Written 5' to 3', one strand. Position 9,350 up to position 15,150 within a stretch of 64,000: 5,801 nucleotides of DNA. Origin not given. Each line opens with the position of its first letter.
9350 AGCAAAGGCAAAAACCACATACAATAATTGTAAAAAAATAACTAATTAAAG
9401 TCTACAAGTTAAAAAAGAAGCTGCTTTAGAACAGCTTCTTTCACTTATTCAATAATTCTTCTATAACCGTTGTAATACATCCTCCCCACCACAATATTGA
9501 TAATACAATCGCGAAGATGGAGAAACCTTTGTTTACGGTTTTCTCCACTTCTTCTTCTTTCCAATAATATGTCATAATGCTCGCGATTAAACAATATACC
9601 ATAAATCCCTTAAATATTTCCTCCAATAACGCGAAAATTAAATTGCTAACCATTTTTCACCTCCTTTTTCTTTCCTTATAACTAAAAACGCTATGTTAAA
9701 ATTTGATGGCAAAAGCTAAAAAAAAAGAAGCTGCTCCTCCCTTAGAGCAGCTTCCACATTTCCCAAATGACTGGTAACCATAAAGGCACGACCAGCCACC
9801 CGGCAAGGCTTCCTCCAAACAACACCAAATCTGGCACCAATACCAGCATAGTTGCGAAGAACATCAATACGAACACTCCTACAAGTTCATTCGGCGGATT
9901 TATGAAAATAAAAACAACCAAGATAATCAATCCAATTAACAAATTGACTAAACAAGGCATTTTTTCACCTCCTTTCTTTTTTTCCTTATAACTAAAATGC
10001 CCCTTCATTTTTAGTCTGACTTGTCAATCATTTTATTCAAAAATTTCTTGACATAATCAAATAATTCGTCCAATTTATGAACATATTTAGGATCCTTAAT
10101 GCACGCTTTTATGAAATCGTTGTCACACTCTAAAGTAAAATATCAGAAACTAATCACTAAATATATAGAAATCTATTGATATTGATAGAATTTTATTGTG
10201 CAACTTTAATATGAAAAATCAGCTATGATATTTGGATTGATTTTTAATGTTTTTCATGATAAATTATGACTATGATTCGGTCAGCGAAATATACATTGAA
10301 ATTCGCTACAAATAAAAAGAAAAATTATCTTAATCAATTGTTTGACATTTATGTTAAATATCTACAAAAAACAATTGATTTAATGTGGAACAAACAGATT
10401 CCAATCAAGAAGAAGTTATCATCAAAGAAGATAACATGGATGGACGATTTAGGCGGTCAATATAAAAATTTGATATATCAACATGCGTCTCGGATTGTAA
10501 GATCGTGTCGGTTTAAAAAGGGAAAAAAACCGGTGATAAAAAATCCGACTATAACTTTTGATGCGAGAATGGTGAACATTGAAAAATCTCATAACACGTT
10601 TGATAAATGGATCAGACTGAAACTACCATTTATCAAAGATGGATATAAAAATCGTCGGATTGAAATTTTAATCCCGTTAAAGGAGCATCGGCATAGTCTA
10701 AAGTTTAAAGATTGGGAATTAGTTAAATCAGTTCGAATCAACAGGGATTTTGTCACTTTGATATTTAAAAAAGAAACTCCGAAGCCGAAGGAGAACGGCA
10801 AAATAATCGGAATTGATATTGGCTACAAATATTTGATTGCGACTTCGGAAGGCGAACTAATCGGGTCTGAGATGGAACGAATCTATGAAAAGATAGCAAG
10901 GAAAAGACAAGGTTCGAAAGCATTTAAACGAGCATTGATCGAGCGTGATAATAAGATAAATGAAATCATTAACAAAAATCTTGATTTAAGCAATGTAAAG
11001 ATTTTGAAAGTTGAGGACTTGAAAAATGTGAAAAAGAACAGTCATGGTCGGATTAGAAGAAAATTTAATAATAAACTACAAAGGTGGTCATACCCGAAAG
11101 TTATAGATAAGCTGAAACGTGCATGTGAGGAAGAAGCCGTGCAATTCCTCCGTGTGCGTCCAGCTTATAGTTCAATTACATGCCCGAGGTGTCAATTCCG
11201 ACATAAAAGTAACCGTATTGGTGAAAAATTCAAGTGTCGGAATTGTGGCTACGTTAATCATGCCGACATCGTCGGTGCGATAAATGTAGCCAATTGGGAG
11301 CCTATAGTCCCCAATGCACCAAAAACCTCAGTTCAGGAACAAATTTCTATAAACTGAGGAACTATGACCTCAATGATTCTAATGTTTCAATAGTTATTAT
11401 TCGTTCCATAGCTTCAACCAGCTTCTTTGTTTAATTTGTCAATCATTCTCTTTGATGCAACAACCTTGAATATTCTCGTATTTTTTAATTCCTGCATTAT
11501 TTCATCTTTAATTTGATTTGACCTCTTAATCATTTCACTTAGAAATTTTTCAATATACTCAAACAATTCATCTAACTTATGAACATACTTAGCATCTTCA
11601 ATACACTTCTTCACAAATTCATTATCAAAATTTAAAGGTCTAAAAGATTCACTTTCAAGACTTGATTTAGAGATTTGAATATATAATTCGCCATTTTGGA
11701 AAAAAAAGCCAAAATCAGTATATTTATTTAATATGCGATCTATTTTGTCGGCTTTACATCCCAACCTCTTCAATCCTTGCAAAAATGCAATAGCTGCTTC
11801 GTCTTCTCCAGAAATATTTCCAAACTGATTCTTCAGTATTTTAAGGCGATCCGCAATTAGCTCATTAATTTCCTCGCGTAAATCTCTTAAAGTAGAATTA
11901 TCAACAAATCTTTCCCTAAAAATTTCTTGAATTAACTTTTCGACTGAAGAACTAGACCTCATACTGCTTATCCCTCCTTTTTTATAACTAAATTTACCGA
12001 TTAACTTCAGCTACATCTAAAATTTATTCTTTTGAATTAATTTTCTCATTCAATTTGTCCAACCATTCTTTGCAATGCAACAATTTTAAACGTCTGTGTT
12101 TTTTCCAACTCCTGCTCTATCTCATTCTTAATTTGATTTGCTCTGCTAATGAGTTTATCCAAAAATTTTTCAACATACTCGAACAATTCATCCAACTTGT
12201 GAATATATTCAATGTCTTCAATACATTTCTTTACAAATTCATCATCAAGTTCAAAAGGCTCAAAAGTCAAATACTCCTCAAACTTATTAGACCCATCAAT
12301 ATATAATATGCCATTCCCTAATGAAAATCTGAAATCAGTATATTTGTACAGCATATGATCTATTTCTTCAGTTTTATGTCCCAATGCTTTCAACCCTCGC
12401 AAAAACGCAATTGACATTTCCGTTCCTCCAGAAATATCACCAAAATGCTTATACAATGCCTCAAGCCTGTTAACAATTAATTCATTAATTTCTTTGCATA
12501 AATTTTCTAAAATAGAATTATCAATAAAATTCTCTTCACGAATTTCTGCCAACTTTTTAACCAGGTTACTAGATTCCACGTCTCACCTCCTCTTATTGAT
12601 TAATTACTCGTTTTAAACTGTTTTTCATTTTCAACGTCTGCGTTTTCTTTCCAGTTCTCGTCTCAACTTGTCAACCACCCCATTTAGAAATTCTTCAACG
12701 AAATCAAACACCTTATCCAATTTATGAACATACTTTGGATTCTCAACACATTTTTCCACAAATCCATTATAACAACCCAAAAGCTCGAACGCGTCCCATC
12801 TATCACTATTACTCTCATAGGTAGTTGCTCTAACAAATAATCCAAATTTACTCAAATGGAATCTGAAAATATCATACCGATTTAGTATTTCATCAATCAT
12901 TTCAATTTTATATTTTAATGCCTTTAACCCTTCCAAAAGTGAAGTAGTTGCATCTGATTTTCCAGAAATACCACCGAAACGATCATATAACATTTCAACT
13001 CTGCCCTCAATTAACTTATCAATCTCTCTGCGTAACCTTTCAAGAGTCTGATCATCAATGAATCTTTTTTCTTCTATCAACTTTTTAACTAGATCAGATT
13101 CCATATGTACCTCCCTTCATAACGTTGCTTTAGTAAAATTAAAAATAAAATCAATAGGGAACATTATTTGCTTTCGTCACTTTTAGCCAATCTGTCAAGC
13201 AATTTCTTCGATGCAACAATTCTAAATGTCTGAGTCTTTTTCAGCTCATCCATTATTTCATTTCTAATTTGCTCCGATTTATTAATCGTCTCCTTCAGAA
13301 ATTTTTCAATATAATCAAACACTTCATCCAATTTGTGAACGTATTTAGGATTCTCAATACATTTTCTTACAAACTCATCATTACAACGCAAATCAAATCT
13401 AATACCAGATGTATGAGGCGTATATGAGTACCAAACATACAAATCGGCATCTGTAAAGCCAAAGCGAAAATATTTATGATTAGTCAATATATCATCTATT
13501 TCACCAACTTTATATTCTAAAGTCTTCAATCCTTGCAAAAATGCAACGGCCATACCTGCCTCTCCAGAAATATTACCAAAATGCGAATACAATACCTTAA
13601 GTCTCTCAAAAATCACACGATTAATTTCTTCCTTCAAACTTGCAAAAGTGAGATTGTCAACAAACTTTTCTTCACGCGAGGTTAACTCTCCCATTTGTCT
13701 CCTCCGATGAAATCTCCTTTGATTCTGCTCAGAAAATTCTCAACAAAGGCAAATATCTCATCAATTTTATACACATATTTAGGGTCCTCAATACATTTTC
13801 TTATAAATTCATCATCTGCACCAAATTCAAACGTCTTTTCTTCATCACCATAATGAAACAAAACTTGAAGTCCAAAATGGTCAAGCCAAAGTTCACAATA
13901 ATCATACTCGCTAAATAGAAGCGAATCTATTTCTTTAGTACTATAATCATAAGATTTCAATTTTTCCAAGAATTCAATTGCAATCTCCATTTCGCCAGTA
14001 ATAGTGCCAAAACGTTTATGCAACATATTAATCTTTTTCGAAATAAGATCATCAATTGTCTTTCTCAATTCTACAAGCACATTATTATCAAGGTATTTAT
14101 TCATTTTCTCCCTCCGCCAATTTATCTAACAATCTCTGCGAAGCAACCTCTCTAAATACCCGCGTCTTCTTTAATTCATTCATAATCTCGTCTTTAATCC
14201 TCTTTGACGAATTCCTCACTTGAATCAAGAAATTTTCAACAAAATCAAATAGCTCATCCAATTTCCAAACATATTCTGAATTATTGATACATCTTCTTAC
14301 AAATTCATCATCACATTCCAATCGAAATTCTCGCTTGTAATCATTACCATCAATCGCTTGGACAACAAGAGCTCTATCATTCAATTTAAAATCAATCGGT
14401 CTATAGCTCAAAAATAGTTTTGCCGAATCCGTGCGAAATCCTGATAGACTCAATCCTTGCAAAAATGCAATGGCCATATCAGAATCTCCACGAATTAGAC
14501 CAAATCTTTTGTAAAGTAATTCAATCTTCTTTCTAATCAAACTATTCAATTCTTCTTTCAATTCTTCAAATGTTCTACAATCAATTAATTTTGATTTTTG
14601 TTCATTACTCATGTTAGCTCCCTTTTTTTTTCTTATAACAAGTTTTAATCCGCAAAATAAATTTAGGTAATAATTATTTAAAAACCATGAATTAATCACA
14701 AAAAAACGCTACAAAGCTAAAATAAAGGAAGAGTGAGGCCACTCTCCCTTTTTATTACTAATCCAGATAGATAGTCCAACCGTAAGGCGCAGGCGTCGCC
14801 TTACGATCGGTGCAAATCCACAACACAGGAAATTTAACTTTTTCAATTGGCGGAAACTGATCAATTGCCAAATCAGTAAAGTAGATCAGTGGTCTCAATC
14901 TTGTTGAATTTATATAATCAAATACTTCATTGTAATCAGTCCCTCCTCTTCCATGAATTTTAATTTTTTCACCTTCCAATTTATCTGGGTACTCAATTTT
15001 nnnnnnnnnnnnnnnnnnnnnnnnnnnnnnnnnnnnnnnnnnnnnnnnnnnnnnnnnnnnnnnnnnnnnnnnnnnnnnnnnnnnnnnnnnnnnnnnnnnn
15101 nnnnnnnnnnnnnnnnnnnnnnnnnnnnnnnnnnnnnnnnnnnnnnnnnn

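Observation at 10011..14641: Six (plus one remnant) tandem, individually promoted paralogs of an unknown protein family form a diversifying accessory island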

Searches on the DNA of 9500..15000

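Call 62: search_rna_families(source=window, start=9500, end=15000, threshold=evalue, max_evalue=1)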
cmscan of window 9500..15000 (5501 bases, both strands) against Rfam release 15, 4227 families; matches with E-value up to 1: 1.
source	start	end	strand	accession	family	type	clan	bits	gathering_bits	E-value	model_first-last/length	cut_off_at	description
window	9508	9556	-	RF03189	mir-1175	Gene; miRNA;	-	20.4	51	0.45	1-72/72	no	mir-1175 microRNA precursor family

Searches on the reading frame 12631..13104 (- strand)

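Call 6: search_protein_families(library=pfam, proteins=[window:12631-13104:-], max_evalue=0.1)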
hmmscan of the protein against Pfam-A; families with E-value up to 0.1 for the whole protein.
window:12631-13104:- (157 aa): 1 family
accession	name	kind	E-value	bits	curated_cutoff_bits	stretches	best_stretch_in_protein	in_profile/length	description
PF10666.15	Phage_TAC_8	-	0.047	14.2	33.7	1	108-155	84-131/140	Phage tail assembly chaperone protein Gp14 ()A118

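Call 7: search_protein_families(library=phrogs, proteins=[window:12631-13104:-], max_evalue=0.1)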
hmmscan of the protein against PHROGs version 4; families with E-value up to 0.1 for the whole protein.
window:12631-13104:- (157 aa): 1 family
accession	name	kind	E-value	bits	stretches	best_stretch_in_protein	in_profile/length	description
phrog_17809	-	unknown function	0.0055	16.8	1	7-70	17-78/258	-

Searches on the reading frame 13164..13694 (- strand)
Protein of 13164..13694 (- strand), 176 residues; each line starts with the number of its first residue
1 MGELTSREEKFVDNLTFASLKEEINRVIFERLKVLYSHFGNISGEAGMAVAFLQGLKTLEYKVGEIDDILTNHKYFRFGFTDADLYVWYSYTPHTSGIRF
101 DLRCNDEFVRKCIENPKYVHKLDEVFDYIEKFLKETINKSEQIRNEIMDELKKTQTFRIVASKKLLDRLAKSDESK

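Call 6: search_protein_families(library=pfam, proteins=[window:13164-13694:-], max_evalue=0.1)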
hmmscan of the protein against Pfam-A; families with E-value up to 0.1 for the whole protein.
window:13164-13694:- (176 aa): 2 families
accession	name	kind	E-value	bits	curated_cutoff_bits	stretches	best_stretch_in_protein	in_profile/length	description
PF14904.11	FAM86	-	0.084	13.4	23.5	0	120-153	56-89/94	Family of unknown function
PF15036.11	IL34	-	0.097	13.3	27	0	117-171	90-144/158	Interleukin 34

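Call 7: search_protein_families(library=phrogs, proteins=[window:13164-13694:-], max_evalue=0.1)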
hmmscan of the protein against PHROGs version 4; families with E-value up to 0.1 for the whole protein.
window:13164-13694:- (176 aa): 1 family
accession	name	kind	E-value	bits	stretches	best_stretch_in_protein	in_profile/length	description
phrog_25619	-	unknown function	0.035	14.9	1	113-140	87-114/129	-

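Call 9: search_dna_similar(query=window:13164-13694:-, collection=phages, mode=protein, max_rows=30, max_evalue=0.01)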
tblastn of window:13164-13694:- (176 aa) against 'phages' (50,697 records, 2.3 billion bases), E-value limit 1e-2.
No match.

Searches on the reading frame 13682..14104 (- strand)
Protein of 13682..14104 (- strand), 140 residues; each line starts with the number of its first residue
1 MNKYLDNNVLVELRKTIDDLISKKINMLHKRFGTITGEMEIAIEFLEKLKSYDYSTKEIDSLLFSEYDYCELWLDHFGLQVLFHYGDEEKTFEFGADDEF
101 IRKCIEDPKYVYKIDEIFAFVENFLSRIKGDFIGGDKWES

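Call 6: search_protein_families(library=pfam, proteins=[window:13682-14104:-], max_evalue=0.1)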
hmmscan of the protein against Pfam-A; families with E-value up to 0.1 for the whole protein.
window:13682-14104:- (140 aa): 0 families

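Call 7: search_protein_families(library=phrogs, proteins=[window:13682-14104:-], max_evalue=0.1)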
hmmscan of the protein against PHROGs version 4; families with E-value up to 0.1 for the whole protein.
window:13682-14104:- (140 aa): 0 families

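Call 59: predict_structure(alignment_id=A3)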
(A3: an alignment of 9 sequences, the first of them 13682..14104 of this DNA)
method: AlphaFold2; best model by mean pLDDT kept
length: 140 residues; sequences in the alignment: 9
mean_pLDDT: 86.4   pTM: 0.79
mean pLDDT of the five models: 86.4, 85.6, 85.0, 83.8, 83.2
residues with pLDDT >= 90: 91; 70-90: 33; 50-70: 6; < 50: 10
segments of 3 or more residues with pLDDT < 50: 133-140
pLDDT, mean of each block of 10 residues (from residue 1): 67 92 95 94 95 92 88 94 91 89 90 94 89 40
secondary structure, 60 per line:
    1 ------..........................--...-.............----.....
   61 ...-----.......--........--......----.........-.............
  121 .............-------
elements in order: H7-32 E35-37 H39-51 H56-63 E69-75 E78-85 E88-93 H98-106 H108-133

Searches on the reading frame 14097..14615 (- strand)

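Call 6: search_protein_families(library=pfam, proteins=[window:14097-14615:-], max_evalue=0.1)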
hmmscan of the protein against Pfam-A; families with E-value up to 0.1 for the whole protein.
window:14097-14615:- (172 aa): 1 family
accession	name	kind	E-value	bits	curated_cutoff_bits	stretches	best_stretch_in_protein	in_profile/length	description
PF12408.13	DUF3666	-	0.075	12.8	25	0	80-111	14-45/47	Ribose-5-phosphate isomerase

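Call 7: search_protein_families(library=phrogs, proteins=[window:14097-14615:-], max_evalue=0.1)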
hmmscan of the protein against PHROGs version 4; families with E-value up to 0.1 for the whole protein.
window:14097-14615:- (172 aa): 0 families
